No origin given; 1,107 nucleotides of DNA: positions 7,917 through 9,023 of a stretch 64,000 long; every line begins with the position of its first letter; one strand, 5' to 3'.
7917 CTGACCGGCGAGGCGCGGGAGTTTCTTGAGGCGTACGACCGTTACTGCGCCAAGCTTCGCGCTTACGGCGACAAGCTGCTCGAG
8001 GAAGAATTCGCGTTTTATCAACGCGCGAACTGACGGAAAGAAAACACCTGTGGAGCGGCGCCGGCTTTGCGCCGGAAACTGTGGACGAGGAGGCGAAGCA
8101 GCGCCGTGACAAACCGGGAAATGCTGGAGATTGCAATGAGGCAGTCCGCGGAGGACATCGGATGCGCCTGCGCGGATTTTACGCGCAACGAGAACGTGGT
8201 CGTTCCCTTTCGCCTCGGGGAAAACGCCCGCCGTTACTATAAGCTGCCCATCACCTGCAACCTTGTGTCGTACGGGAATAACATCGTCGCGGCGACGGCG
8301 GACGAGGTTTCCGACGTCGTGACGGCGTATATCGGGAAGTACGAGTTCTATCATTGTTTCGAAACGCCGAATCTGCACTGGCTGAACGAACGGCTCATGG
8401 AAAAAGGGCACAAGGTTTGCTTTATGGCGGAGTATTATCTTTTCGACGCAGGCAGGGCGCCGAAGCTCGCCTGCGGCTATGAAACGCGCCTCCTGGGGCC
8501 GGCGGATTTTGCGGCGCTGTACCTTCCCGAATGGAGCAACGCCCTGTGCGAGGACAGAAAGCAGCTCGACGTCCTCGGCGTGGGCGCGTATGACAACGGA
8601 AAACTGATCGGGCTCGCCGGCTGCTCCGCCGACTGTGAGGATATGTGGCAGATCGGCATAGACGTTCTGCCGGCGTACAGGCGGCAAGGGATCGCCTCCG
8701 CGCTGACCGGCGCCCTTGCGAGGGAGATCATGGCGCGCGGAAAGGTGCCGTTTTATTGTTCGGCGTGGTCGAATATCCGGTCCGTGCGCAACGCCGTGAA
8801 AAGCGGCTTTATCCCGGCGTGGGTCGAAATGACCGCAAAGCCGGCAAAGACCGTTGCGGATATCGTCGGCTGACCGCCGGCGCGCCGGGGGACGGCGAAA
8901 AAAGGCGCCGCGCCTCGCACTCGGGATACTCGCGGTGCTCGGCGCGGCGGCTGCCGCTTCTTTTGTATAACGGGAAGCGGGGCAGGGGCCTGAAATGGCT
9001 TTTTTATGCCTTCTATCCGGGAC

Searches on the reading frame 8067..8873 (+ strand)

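Call 6: search_protein_families(library=ncbifam, proteins=[window:8067-8873:+], max_evalue=0.01)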
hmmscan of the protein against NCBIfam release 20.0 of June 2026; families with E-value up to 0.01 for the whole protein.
window:8067-8873:+ (268 aa): 1 family
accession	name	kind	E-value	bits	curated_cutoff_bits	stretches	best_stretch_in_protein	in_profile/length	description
NF033472.1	AAC_2p_IIb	exception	9.8e-05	21.7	390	1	191-248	161-218/228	kasugamycin N-acetyltransferase AAC(2')-IIb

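Call 7: search_protein_families(library=pfam, proteins=[window:8067-8873:+], max_evalue=0.01)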
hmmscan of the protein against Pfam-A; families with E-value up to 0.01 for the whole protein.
window:8067-8873:+ (268 aa): 6 families
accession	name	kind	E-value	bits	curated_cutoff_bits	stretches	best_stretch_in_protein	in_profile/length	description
PF00583.31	Acetyltransf_1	-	1e-08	35.9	20.7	1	154-248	18-116/116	Acetyltransferase (GNAT) family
PF12746.13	GNAT_acetyltran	-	4.2e-07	30.3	26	1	169-248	157-234/243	GNAT acetyltransferase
PF13508.13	Acetyltransf_7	-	4.1e-06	27.5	27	1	174-221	8-56/84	Acetyltransferase (GNAT) domain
PF08445.16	FR47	-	4.1e-05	23.9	22.1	1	197-249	26-78/86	FR47-like protein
PF13302.13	Acetyltransf_3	-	0.0024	19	25.4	1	176-248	62-137/138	Acetyltransferase (GNAT) domain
PF13673.13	Acetyltransf_10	-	0.0052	17.2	23.6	1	168-224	30-83/128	Acetyltransferase (GNAT) domain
